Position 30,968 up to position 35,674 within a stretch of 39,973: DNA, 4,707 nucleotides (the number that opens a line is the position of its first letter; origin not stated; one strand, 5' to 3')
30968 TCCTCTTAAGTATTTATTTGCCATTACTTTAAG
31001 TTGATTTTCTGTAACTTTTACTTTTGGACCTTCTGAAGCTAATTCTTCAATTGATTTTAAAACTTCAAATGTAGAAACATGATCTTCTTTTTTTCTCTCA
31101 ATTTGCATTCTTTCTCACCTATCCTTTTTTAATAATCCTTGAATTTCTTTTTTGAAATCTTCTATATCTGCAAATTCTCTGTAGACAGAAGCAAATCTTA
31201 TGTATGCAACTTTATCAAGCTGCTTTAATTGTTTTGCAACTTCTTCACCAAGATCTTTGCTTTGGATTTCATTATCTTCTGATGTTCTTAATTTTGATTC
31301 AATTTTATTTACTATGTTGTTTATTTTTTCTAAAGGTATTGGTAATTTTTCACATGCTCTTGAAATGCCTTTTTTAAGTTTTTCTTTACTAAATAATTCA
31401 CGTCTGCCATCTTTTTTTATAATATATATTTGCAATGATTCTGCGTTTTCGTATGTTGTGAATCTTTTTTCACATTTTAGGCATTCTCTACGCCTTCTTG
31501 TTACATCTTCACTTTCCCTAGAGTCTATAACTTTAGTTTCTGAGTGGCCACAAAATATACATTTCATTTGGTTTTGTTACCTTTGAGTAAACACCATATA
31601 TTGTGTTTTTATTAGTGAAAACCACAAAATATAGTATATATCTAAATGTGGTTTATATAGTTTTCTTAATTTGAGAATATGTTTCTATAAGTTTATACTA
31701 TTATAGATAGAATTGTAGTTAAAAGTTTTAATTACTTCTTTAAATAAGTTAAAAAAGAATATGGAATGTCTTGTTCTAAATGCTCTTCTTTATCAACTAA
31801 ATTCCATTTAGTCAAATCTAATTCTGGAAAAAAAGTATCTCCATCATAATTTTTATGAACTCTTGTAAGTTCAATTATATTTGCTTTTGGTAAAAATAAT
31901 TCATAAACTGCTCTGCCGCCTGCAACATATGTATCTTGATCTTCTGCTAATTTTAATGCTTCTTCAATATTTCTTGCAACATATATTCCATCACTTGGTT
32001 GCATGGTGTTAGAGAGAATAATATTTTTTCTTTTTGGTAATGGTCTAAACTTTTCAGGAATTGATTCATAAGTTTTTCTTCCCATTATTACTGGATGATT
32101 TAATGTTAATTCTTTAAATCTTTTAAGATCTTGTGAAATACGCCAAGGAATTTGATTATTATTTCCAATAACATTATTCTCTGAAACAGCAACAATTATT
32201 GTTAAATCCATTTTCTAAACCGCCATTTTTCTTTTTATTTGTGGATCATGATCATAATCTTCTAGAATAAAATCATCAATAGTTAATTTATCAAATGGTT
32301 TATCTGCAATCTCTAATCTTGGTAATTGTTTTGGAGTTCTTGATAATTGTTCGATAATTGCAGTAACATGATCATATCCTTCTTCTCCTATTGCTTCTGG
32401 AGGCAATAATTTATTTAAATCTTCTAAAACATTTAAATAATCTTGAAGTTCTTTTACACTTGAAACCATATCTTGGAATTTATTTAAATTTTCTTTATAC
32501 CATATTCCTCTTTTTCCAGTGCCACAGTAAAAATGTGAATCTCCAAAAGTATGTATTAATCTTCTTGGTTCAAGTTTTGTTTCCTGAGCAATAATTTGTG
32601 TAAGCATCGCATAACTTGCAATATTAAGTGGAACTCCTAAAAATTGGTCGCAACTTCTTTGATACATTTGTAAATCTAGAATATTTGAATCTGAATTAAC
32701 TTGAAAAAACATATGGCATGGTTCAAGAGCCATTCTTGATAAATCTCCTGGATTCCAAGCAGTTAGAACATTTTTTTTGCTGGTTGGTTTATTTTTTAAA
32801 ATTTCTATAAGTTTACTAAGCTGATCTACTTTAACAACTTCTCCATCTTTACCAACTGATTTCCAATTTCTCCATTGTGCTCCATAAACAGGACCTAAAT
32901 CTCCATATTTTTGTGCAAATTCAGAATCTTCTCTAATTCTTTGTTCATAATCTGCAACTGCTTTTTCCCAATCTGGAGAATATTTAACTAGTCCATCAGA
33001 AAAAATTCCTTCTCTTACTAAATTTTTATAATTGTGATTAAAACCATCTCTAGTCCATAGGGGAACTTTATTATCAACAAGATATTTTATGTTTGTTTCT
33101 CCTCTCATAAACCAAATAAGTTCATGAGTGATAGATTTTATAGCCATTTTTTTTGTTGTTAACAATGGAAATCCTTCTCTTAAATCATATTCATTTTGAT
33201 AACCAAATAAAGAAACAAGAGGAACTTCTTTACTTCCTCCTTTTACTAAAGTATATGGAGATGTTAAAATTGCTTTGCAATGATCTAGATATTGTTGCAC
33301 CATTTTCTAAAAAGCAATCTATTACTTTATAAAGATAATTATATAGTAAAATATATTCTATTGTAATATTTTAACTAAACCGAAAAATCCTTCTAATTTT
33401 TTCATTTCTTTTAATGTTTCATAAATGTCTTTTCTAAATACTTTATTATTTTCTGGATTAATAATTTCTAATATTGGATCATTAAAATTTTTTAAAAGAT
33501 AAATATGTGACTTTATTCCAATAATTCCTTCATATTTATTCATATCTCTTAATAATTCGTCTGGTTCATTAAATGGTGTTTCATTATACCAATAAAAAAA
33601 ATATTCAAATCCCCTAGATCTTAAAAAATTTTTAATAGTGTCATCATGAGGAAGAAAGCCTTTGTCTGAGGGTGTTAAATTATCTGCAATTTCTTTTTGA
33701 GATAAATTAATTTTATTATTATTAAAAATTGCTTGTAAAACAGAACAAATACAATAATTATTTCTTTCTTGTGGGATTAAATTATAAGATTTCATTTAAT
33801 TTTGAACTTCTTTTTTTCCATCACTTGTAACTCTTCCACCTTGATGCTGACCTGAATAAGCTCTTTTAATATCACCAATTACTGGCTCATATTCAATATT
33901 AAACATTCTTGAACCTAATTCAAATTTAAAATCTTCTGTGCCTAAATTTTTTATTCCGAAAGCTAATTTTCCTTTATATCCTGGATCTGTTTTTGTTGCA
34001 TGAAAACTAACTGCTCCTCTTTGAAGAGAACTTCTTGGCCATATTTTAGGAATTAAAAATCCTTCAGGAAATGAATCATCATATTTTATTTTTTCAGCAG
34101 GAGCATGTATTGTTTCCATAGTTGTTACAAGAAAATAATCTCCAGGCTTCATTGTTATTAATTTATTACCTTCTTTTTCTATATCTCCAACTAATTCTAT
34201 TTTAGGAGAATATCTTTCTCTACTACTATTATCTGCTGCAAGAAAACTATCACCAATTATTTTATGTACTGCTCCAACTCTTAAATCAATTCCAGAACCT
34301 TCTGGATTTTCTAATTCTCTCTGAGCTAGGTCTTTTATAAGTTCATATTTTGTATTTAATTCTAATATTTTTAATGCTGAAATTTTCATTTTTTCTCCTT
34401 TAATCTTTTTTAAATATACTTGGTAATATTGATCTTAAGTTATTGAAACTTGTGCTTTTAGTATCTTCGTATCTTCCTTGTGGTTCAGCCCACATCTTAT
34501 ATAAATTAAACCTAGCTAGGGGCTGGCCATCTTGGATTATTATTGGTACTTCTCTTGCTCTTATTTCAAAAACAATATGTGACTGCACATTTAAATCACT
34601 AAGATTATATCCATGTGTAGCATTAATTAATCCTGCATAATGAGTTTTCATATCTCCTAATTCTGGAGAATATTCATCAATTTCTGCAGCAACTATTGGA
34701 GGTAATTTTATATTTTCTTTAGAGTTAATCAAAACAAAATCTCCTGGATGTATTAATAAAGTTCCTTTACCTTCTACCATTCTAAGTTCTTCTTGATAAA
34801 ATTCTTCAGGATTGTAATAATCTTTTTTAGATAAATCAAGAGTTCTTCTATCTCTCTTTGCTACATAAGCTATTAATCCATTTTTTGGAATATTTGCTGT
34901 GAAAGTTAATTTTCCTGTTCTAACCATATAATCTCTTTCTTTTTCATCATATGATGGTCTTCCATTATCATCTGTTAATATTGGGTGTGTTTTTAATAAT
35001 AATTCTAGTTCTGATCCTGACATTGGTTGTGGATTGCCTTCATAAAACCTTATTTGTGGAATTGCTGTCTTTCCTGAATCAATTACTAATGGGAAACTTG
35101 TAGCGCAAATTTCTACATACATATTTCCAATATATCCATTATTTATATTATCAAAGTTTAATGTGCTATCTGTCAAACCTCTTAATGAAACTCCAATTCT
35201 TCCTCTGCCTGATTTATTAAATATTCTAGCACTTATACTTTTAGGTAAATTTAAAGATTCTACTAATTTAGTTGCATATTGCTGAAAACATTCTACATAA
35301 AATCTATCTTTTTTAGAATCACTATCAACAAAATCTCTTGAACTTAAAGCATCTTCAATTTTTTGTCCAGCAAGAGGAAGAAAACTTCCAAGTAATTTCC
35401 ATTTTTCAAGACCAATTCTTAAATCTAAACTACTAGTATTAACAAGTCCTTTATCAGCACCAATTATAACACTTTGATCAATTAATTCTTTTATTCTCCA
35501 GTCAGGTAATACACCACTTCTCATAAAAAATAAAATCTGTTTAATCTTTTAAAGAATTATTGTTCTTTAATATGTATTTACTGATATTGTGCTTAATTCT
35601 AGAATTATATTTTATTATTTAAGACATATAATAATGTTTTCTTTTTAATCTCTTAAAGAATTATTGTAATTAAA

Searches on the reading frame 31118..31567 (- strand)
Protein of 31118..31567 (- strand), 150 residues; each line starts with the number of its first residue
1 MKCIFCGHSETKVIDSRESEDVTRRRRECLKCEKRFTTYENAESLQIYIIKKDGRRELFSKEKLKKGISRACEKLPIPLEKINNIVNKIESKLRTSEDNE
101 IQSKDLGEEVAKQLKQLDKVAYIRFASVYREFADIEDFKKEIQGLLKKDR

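Call 11: search_protein_families(library=pfam, proteins=[window:31118-31567:-], max_evalue=0.001)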
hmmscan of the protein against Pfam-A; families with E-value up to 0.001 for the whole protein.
window:31118-31567:- (150 aa): 2 families
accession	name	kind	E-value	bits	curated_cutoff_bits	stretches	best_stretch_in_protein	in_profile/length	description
PF03477.21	ATP-cone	-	5.3e-24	85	25.8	1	47-134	1-87/88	ATP cone domain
PF22811.2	Zn_ribbon_NrdR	-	3.9e-18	65.6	27.2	1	1-40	1-42/42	Transcriptional repressor NrdR-like, N-terminal domain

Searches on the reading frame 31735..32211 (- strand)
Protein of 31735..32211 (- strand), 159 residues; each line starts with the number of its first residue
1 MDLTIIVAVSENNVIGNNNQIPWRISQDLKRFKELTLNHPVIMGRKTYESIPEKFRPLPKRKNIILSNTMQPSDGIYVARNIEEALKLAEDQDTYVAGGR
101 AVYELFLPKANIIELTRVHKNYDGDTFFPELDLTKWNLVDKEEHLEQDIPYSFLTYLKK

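Call 11: search_protein_families(library=pfam, proteins=[window:31735-32211:-], max_evalue=0.001)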
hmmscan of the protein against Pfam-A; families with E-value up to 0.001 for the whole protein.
window:31735-32211:- (159 aa): 1 family
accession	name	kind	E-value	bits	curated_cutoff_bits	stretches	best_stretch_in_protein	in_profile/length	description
PF00186.24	DHFR_1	-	4.2e-52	176.5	25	1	3-157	2-158/159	Dihydrofolate reductase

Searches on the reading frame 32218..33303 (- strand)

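Call 11: search_protein_families(library=pfam, proteins=[window:32218-33303:-], max_evalue=0.001)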
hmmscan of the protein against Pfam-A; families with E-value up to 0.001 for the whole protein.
window:32218-33303:- (362 aa): 1 family
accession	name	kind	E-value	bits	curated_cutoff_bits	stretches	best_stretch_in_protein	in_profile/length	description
PF00303.24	Thymidylat_synt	-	1e-87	294.1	24.3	1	3-362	1-266/266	Thymidylate synthase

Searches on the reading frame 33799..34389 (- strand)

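Call 11: search_protein_families(library=pfam, proteins=[window:33799-34389:-], max_evalue=0.001)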
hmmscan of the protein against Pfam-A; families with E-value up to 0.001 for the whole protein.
window:33799-34389:- (197 aa): 1 family
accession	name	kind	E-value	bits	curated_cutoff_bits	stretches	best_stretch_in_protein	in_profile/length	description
PF22769.1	DCD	-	3.9e-14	53.4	27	1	27-168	24-151/153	dCTP deaminase-like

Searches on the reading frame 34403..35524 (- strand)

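Call 11: search_protein_families(library=pfam, proteins=[window:34403-35524:-], max_evalue=0.001)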
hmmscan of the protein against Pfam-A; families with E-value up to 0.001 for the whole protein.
window:34403-35524:- (374 aa): 3 families
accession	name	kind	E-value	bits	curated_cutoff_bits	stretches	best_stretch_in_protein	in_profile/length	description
PF06559.16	DCD_N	-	5.7e-33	114.5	21.4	1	3-163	2-163/164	2'-deoxycytidine 5'-triphosphate deaminase (DCD) N-terminal domain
PF22569.1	DCD_C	-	5.4e-32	111.1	22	1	207-360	28-181/192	2'-deoxycytidine 5'-triphosphate deaminase (DCD), C-terminal domain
PF22769.1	DCD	-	1.4e-29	103.6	27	2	5-162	1-152/153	dCTP deaminase-like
